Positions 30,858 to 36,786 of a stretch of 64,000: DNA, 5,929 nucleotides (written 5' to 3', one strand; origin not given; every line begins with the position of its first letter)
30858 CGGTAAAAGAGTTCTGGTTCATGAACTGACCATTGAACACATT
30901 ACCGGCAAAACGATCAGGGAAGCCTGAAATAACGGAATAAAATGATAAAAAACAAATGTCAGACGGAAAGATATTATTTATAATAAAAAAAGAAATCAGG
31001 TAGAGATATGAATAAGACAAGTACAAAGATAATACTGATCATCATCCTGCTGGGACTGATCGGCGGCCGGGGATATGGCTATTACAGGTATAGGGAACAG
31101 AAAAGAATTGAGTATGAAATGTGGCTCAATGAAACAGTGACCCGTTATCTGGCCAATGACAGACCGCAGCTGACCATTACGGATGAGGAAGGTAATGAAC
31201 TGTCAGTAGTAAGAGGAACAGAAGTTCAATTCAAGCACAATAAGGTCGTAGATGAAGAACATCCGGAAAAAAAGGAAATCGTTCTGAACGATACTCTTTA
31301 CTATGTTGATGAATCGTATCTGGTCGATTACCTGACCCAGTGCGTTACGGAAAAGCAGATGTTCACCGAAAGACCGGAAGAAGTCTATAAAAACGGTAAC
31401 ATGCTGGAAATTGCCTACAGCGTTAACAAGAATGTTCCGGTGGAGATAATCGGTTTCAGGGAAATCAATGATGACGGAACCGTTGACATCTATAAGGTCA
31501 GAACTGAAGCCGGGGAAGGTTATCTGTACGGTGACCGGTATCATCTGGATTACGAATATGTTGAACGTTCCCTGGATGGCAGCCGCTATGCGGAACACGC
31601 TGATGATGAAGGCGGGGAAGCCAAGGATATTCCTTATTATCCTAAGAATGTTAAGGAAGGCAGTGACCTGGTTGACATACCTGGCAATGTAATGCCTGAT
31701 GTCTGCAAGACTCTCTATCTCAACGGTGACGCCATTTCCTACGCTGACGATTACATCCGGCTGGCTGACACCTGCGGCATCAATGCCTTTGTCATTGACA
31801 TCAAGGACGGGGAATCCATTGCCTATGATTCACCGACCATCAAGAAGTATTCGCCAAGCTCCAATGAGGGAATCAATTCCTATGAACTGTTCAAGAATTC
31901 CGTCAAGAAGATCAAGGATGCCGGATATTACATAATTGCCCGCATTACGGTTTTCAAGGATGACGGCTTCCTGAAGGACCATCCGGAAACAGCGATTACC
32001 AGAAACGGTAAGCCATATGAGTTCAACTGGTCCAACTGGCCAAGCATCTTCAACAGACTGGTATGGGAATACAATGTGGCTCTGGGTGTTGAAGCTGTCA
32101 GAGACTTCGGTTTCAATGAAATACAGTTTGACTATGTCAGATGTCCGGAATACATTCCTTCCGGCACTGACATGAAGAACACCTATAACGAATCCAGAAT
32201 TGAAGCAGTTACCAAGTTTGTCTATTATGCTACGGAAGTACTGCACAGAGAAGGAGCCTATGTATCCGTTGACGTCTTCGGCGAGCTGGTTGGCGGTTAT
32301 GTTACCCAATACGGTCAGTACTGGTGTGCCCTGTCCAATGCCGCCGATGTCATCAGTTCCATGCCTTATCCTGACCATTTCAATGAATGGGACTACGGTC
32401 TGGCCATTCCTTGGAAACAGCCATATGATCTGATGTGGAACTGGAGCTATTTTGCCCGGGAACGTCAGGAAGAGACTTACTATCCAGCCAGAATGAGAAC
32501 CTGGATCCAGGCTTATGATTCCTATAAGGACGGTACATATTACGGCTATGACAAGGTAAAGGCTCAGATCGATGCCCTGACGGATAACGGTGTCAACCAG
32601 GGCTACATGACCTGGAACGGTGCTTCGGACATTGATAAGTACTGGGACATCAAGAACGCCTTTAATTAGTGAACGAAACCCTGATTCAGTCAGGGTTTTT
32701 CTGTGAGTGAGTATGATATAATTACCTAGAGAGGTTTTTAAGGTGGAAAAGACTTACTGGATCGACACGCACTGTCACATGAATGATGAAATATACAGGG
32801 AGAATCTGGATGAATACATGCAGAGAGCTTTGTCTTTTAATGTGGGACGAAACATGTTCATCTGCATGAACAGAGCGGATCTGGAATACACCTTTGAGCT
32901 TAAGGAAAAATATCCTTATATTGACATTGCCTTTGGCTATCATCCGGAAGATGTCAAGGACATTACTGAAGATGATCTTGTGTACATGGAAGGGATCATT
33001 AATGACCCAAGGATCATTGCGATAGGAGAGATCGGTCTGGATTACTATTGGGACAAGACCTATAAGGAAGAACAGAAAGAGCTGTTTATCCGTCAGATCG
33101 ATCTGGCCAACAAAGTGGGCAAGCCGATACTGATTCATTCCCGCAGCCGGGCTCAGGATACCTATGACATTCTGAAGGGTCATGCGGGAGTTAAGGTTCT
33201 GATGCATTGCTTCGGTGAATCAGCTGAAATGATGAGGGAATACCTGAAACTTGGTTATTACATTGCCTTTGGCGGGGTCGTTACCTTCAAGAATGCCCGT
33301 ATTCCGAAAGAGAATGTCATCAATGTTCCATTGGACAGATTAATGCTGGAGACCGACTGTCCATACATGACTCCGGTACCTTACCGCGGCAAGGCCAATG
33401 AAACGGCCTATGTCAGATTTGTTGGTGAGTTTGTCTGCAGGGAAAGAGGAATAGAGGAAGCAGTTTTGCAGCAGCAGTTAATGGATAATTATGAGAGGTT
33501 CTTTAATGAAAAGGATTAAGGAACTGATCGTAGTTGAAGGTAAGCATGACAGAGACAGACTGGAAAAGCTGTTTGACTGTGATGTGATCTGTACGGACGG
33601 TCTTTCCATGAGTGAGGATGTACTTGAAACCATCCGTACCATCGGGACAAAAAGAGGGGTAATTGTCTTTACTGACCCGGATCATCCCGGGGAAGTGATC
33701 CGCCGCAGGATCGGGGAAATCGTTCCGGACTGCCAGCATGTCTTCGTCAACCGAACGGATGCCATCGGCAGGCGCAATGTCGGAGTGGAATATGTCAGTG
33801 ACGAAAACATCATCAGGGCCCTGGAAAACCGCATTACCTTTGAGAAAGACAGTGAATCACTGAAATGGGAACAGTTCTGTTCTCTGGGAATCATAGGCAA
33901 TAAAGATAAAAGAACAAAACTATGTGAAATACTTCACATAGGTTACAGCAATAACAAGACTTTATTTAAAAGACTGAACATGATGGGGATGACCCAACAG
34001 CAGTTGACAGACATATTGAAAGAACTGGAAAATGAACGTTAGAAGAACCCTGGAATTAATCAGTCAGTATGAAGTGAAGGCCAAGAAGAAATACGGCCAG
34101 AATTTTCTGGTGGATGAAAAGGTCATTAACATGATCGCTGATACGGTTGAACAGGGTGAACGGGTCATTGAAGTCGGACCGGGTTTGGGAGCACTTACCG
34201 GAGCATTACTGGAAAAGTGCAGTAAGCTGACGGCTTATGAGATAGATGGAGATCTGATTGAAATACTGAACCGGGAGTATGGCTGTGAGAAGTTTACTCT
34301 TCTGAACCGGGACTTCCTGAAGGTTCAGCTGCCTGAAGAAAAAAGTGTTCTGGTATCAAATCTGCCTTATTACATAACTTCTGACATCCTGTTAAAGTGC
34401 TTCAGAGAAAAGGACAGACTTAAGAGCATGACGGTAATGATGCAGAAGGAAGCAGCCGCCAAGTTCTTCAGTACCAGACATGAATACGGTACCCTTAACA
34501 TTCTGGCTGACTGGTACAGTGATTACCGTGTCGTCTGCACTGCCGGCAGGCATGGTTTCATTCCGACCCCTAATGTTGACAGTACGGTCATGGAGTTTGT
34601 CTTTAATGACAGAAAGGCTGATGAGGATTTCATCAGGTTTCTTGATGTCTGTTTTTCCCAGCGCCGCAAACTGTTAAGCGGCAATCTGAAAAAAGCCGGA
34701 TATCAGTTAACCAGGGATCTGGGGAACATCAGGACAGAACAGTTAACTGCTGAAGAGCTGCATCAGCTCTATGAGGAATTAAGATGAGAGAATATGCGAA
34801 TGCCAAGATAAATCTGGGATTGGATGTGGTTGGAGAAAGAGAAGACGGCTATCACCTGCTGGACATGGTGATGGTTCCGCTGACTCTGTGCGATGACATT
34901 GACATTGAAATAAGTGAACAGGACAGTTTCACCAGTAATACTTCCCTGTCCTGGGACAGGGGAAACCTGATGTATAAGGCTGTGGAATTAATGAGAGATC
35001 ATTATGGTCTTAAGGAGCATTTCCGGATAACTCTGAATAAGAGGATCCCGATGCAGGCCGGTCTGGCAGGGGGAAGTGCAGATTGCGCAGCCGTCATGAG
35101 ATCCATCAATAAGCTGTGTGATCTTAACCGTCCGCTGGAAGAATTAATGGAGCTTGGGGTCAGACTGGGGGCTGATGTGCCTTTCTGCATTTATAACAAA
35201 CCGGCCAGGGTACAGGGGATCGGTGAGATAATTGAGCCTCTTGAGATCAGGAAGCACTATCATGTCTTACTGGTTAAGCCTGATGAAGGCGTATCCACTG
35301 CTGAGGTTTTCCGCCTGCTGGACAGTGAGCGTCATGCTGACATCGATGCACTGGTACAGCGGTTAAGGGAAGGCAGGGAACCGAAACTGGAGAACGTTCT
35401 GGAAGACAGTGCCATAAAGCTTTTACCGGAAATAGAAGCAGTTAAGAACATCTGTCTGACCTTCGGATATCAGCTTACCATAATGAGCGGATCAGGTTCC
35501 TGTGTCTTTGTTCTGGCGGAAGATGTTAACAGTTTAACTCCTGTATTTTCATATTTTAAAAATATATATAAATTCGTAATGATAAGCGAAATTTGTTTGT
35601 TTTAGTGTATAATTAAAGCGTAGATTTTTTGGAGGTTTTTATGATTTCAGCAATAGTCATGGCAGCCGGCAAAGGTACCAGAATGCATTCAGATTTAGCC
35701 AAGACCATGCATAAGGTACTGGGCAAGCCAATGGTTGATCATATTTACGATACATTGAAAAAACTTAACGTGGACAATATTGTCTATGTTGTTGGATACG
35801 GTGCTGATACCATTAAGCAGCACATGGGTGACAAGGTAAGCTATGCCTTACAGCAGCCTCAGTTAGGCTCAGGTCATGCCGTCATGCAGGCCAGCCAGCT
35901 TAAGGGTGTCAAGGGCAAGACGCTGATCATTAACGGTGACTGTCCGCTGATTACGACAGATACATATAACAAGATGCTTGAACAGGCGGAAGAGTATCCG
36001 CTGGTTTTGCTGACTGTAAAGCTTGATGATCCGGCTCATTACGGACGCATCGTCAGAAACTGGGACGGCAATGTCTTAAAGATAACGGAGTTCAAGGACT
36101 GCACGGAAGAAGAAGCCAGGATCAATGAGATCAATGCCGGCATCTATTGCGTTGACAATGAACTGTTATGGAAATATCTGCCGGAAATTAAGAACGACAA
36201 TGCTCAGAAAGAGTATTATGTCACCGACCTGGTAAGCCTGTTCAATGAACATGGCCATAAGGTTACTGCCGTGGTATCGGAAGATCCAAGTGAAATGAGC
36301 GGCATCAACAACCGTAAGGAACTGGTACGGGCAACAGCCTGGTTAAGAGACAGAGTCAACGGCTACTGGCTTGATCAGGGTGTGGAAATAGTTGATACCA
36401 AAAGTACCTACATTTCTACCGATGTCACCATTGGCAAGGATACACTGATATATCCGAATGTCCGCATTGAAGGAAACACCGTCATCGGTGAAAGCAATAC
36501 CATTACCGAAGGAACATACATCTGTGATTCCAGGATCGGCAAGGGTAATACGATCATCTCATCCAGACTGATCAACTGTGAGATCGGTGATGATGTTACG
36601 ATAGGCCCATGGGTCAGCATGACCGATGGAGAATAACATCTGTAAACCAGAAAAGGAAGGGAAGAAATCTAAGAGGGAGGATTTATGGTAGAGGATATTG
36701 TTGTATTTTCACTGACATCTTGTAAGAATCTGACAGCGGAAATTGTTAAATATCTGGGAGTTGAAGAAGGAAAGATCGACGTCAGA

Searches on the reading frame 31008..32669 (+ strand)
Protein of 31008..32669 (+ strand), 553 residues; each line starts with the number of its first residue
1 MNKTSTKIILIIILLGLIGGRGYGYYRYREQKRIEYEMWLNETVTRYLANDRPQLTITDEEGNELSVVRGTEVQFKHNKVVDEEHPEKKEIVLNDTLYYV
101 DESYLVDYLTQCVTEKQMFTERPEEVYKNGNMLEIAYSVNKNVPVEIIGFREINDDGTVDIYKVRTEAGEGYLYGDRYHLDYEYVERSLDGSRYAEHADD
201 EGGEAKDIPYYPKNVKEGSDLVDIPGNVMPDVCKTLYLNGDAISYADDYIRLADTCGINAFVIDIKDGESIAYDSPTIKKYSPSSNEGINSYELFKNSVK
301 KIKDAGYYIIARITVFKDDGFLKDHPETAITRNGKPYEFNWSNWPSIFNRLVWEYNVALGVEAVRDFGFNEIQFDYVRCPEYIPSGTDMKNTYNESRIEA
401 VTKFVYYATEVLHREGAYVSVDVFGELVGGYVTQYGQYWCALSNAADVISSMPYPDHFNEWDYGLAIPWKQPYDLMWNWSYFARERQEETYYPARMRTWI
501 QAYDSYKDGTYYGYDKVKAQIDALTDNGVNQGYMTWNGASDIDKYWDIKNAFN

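Call 98: search_protein_families(library=pfam, proteins=[window:31008-32669:+], max_evalue=0.00001)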
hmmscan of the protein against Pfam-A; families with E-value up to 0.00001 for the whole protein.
window:31008-32669:+ (553 aa): 1 family
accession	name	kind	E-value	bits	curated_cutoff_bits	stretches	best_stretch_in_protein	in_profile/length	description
PF13200.12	DUF4015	-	9.8e-64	215.9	27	1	246-539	15-310/313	Putative glycosyl hydrolase domain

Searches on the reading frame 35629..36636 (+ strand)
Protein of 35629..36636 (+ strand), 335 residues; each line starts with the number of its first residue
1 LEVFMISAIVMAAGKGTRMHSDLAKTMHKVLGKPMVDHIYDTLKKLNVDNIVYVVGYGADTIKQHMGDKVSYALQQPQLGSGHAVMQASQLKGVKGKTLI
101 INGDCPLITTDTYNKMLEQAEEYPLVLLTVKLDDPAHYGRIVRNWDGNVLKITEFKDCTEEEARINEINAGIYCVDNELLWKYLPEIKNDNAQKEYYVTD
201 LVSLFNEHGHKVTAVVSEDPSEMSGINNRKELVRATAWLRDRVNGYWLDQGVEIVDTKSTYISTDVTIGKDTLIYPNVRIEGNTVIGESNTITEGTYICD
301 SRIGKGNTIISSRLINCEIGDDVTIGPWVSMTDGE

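Call 98: search_protein_families(library=pfam, proteins=[window:35629-36636:+], max_evalue=0.00001)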
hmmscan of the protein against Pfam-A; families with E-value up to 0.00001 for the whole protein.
window:35629-36636:+ (335 aa): 4 families
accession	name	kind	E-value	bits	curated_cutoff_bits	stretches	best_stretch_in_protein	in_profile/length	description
PF00483.29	NTP_transferase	-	7.9e-19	68.6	21.2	1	8-251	2-230/245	Nucleotidyl transferase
PF12804.13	NTP_transf_3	-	7.6e-17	62.4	27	1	8-125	1-118/160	MobA-like NTP transferase domain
PF00132.30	Hexapep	-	6e-10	38.8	27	1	265-298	1-34/36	Bacterial transferase hexapeptide (six repeats)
PF01128.25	IspD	-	5.1e-09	36.7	27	1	7-134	2-132/221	2-C-methyl-D-erythritol 4-phosphate cytidylyltransferase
